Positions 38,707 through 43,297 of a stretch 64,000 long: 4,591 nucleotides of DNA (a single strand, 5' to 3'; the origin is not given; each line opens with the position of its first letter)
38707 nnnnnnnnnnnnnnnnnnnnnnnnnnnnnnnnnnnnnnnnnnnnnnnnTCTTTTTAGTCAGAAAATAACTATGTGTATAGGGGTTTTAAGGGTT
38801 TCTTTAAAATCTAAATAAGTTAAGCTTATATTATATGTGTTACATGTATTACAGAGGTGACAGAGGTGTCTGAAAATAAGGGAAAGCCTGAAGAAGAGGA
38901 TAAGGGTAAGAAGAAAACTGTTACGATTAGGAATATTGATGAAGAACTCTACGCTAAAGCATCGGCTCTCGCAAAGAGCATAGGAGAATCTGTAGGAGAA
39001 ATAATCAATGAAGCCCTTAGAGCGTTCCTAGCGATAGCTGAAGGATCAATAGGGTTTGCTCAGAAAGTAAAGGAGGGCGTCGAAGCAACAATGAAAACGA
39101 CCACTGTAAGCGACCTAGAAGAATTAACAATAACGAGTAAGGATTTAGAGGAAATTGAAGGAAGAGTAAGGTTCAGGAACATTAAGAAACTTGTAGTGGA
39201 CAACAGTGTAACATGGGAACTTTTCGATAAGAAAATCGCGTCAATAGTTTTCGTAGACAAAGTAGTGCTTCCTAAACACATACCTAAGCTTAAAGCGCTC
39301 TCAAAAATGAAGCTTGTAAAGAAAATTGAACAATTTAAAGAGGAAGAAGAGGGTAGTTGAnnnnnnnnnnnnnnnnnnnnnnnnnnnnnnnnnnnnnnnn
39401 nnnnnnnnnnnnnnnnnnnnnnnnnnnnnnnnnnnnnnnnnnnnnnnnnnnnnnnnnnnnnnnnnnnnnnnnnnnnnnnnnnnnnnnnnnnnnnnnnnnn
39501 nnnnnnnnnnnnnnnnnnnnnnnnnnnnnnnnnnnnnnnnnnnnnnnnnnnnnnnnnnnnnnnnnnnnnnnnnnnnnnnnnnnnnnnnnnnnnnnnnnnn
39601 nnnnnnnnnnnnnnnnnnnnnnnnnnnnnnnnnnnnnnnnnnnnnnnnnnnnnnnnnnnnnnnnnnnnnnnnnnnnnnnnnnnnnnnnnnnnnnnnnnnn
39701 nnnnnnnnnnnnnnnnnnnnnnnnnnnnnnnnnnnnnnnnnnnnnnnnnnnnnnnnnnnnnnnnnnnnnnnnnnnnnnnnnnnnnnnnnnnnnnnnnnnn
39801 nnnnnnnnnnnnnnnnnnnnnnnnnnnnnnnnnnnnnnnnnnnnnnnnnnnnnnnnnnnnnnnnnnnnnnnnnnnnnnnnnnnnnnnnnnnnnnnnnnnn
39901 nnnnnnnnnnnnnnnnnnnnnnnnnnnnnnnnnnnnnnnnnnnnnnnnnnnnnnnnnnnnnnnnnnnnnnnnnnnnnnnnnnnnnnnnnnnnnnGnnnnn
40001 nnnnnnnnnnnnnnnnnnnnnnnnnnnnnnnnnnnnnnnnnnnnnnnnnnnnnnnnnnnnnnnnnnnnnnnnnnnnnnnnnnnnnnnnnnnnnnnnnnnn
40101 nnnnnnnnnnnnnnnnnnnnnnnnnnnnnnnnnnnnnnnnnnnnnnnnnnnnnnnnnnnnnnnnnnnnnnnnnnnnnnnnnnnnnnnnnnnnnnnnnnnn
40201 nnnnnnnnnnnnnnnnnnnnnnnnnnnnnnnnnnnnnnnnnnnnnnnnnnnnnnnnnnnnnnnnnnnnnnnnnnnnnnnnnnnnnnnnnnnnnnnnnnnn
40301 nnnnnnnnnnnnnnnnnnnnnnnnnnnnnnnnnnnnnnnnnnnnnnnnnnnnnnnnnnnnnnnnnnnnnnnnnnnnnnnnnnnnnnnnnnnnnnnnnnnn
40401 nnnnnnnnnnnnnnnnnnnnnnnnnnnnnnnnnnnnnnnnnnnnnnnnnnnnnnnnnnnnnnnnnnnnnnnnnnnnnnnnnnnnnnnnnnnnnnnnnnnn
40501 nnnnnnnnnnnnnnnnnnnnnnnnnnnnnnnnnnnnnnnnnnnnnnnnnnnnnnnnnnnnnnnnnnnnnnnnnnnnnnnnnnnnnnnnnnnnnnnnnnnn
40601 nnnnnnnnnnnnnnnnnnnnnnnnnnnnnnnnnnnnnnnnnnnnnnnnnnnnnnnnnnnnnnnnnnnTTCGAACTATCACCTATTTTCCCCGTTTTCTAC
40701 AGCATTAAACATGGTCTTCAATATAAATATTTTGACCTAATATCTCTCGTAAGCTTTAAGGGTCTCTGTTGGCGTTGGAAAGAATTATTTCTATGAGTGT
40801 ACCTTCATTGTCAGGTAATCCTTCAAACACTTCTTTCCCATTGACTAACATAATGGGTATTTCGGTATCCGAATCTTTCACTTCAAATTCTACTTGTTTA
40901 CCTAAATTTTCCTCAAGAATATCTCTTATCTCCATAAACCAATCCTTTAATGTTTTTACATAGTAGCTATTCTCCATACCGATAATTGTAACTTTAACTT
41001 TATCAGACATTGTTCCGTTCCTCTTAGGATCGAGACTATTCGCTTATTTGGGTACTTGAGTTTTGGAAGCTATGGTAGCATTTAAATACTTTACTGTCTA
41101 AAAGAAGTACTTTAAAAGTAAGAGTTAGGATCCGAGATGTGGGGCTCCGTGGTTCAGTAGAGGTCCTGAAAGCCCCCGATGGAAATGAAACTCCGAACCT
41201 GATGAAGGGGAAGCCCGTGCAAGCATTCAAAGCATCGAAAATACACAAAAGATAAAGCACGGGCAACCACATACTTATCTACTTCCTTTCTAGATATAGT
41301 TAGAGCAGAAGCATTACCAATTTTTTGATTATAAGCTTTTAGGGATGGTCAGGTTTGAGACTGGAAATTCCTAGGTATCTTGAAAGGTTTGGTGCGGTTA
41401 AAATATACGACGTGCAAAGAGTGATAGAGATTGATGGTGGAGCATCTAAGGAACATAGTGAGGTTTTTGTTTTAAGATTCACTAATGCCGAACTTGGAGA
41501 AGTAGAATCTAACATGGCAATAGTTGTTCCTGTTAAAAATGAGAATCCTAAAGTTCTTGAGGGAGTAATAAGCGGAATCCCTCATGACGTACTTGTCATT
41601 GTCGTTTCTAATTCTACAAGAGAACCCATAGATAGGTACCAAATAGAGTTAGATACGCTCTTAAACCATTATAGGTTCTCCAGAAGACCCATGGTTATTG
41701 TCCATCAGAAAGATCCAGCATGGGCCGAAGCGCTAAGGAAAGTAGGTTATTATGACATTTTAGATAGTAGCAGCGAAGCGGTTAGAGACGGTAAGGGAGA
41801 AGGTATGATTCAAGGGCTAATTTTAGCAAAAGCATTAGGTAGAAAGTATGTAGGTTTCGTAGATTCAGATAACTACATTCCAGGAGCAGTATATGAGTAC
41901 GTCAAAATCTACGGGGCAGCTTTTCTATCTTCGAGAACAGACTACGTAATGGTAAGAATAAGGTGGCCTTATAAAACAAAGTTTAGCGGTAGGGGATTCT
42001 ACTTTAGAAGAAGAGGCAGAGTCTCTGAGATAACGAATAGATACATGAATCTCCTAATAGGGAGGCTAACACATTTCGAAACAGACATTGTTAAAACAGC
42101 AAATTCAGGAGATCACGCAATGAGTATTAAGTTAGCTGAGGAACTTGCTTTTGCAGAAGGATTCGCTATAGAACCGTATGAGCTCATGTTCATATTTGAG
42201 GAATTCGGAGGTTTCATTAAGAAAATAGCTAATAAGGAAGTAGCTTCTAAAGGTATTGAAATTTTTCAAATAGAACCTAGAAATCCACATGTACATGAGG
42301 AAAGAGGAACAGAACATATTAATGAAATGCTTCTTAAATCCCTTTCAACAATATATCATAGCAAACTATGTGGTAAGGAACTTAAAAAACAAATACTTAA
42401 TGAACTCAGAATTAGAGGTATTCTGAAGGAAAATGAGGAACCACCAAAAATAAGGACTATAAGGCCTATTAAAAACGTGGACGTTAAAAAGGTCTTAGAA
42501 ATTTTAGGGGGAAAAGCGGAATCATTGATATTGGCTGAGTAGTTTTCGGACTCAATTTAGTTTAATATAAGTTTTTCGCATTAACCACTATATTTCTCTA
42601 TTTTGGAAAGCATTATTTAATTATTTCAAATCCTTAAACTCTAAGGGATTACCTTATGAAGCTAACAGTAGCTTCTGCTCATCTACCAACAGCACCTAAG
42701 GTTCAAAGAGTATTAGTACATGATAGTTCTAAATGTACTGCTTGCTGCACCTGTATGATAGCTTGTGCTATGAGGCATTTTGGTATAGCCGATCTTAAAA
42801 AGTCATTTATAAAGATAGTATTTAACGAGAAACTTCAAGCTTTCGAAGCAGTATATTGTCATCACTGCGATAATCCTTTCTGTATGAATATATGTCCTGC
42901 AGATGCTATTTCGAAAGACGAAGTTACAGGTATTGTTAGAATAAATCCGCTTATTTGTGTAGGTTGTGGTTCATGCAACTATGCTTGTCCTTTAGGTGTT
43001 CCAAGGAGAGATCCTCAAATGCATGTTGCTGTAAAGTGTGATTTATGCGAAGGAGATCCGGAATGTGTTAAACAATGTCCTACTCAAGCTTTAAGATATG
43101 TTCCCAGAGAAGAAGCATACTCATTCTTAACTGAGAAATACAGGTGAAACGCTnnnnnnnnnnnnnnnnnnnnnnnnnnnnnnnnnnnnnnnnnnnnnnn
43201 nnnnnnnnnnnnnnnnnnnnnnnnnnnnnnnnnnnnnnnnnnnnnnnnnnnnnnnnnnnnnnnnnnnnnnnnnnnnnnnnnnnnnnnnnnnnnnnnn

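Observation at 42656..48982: Minimal Ech/Coo-type group-4 [NiFe]-hydrogenase locus with unusual composition and gene order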

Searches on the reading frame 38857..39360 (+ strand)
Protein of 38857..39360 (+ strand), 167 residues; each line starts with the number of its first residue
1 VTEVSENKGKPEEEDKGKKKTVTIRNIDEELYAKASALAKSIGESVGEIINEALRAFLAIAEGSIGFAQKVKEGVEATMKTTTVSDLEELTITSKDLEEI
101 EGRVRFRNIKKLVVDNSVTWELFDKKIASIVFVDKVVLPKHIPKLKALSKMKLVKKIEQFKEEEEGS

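Call 36: search_protein_families(library=pfam, proteins=[window:38857-39360:+], max_evalue=0.01)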
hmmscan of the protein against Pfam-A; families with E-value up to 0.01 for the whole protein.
window:38857-39360:+ (167 aa): 2 families
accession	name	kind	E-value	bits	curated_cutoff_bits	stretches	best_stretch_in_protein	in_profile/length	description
PF22513.2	FitA-like_RHH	-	0.00078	19.8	27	1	21-55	2-36/39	Antitoxin FitA-like, ribbon-helix-helix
PF09957.15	VapB_antitoxin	-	0.0078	16.5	23.4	0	26-59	6-37/47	Bacterial antitoxin of type II TA system, VapB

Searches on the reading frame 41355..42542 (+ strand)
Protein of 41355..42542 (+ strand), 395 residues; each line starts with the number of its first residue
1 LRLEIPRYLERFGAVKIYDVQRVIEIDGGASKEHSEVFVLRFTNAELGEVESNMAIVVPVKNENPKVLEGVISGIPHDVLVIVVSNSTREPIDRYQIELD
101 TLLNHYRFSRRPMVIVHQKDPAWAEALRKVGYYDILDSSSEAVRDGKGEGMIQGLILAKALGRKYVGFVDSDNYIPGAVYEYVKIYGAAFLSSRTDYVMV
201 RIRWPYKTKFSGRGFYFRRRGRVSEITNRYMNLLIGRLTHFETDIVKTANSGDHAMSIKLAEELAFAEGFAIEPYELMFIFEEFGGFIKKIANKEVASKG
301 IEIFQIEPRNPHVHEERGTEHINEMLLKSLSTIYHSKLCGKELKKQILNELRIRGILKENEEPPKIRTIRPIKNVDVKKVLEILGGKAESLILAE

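Call 3: search_protein_families(library=pfam, proteins=[window:41355-42542:+], max_evalue=0.01)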
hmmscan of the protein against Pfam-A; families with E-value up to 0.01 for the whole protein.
window:41355-42542:+ (395 aa): 1 family
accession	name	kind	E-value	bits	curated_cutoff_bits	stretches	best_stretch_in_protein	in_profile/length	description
PF09488.16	Osmo_MPGsynth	-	8.1e-155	515.8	27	1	6-383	2-380/381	Mannosyl-3-phosphoglycerate synthase (osmo_MPGsynth)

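Call 4: search_protein_families(library=ncbifam, proteins=[window:41355-42542:+], max_evalue=0.01)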
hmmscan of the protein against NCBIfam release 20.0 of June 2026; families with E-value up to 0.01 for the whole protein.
window:41355-42542:+ (395 aa): 3 families
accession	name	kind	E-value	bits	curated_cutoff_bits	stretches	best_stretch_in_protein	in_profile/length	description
TIGR02460.1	osmo_MPGsynth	equivalog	4.6e-162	539.3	351.2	1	3-384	2-382/383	mannosyl-3-phosphoglycerate synthase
NF011072.0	PRK14502.1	equivalog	1.5e-123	413.6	762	1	1-394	1-395/694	bifunctional mannosyl-3-phosphoglycerate synthase/mannosyl-3 phosphoglycerate phosphatase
NF010496.0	PRK13915.1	equivalog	0.00019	20.6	262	1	142-285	99-231/307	glucosyl-3-phosphoglycerate synthase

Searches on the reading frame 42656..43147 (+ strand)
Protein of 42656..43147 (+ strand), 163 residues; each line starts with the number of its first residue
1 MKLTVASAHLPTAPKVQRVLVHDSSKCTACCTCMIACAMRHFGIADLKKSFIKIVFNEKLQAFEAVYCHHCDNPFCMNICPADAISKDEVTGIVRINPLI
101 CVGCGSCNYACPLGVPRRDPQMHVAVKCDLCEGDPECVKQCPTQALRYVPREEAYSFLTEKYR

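Call 3: search_protein_families(library=pfam, proteins=[window:42656-43147:+], max_evalue=0.01)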
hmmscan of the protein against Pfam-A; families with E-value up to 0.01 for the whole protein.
window:42656-43147:+ (163 aa): 10 families
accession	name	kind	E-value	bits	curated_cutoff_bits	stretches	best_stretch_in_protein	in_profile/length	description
PF13247.11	Fer4_11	-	5.8e-17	62.2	26.2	1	63-148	5-97/100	4Fe-4S dicluster domain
PF12838.12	Fer4_7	-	2.2e-12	47.7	27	1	68-115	2-52/52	4Fe-4S dicluster domain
PF13237.11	Fer4_10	-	8.9e-12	45.2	25.5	1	65-112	6-53/53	4Fe-4S dicluster domain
PF12837.12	Fer4_6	-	4.3e-10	39.5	25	1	93-112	1-20/24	4Fe-4S binding domain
PF13187.11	Fer4_9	-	9.8e-09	35.6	27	2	67-114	1-50/52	4Fe-4S dicluster domain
PF00037.32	Fer4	-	7.8e-08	32.3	21.1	1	95-115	2-22/24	4Fe-4S binding domain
PF25160.1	LdpA_Fe-S-bd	-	3.9e-06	27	27.6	1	70-114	4-41/49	LdpA Fe-S cluster-binding domain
PF12797.12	Fer4_2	-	5.6e-06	26.4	24.5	1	93-112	2-21/22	4Fe-4S binding domain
PF14697.11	Fer4_21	-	0.00012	22.6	35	1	96-145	3-56/59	4Fe-4S dicluster domain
PF13484.11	Fer4_16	-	0.00041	21.5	30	0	68-88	2-20/66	4Fe-4S double cluster binding domain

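Call 4: search_protein_families(library=ncbifam, proteins=[window:42656-43147:+], max_evalue=0.01)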
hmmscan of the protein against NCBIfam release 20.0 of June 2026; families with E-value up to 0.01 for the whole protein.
window:42656-43147:+ (163 aa): 53 families (the best 25 are shown)
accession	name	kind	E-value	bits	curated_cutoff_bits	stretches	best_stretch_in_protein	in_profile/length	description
NF045766.1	PhenlGlyoxDHPadI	equivalog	5.6e-28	97.9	700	1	19-157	6-144/443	NADH-dependent phenylglyoxylate dehydrogenase subunit beta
TIGR03149.1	cyt_nit_nrfC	equivalog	7.1e-21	74.6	377.6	1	16-150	37-183/225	cytochrome c nitrite reductase Fe-S protein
NF009408.0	PRK12769.1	equivalog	3.5e-20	71.7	1003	1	18-152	3-148/659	formate-dependent uric acid utilization protein AegA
TIGR02951.1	DMSO_dmsB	equivalog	7.7e-20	71.5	214.1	1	22-153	6-155/161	DMSO/selenate family reductase complex B subunit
NF007382.0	PRK09898.1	equivalog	1.5e-18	67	213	1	12-152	53-204/208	ferredoxin-like protein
NF008134.0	PRK10882.1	equivalog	4.9e-18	65.3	263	1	61-153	106-210/329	hydrogenase 2 operon protein HybA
NF009451.0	PRK12809.1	equivalog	1.6e-17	63.1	1154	1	18-149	3-137/639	formate-dependent uric acid utilization protein YgfT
NF007658.0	PRK10330.1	equivalog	2.1e-17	63.2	260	2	17-115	2-103/181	electron transport protein HydN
NF038355.1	FDH3_beta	equivalog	1.3e-14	54.7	240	1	21-136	6-126/180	formate dehydrogenase FDH3 subunit beta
TIGR01582.1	FDH-beta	equivalog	1.7e-14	53.6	334.7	1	60-154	84-185/283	formate dehydrogenase subunit beta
NF045715.1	sulf_resp_HmcB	equivalog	6.3e-14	51.8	420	1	58-155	97-202/307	sulfate respiration complex iron-sulfur protein HmcB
NF045797.1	DsrO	equivalog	5.6e-11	42.3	200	1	65-114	100-148/235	sulfate reduction electron transfer complex DsrMKJOP subunit DsrO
NF041715.1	arsenate_red_ArrB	equivalog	7.3e-11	42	450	1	20-115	5-103/233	arsenate respiratory reductase iron-sulfur subunit ArrB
NF042979.1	EthbenzDh_ebdB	equivalog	4.8e-09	35.5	740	1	64-143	149-234/354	ethylbenzene dehydrogenase subunit beta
TIGR03478.1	DMSO_red_II_bet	subfamily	5.9e-09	35.3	480.7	1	65-145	128-214/321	DMSO reductase family type II enzyme, iron-sulfur subunit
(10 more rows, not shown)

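Call 73: search_solved_structures(query=window:42656-43144:+, max_evalue=0.000001)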
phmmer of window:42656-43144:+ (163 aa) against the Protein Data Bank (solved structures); distinct sequences matched with E-value up to 0.000001: 19.
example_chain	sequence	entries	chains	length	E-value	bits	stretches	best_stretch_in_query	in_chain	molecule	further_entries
8c0z_C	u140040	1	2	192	1.9e-27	99.3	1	20-151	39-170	Iron-sulfur cluster-binding protein potential subunit of aldehyde oxidoreductase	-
9mqx_E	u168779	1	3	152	6.8e-23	84.5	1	17-154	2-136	Fe-S-cluster-containing hydrogenase subunit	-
7z0s_B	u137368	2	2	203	7.5e-20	74.6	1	17-115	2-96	Formate hydrogenlyase subunit 2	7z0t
6x6u_B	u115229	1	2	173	4.8e-19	72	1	23-142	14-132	Oxidoreductase, Fe-S subunit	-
6x1o_B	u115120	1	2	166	1.4e-18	70.5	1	24-142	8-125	Oxidoreductase, Fe-S subunit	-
7qv7_A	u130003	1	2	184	2.4e-16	63.2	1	18-115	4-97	Hydrogen dependent carbon dioxide reductase subunit HycB3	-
9sw6_G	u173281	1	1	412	1.9e-15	60.2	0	95-148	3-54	Polyferredoxin protein MvhB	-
1kqf_B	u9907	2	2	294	1.6e-13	54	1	65-155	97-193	FORMATE DEHYDROGENASE, NITRATE-INDUCIBLE, IRON-SULFUR SUBUNIT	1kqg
7qv7_B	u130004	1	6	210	2e-13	53.7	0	65-121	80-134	Hydrogen dependent carbon dioxide reductase subunit HycB4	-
30gj_B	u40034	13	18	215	4.7e-12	49.2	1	66-156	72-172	Formate dehydrogenase, beta subunit, putative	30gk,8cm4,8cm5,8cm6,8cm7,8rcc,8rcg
9vap_B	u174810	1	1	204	6.4e-12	48.8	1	22-136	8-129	4Fe-4S dicluster domain-containing protein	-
8rc8_B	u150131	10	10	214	6.5e-12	48.8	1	66-156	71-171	Formate dehydrogenase, beta subunit, putative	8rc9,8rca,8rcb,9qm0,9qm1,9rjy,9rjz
6sdr_B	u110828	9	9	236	6.5e-12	48.8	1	66-156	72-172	Formate dehydrogenase, beta subunit, putative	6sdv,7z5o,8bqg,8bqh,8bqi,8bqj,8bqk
4ydd_B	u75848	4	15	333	5.5e-11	45.7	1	67-147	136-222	DMSO reductase family type II enzyme, iron-sulfur subunit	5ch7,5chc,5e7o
2vpw_B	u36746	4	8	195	8.7e-11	45.1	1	20-151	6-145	NRFC PROTEIN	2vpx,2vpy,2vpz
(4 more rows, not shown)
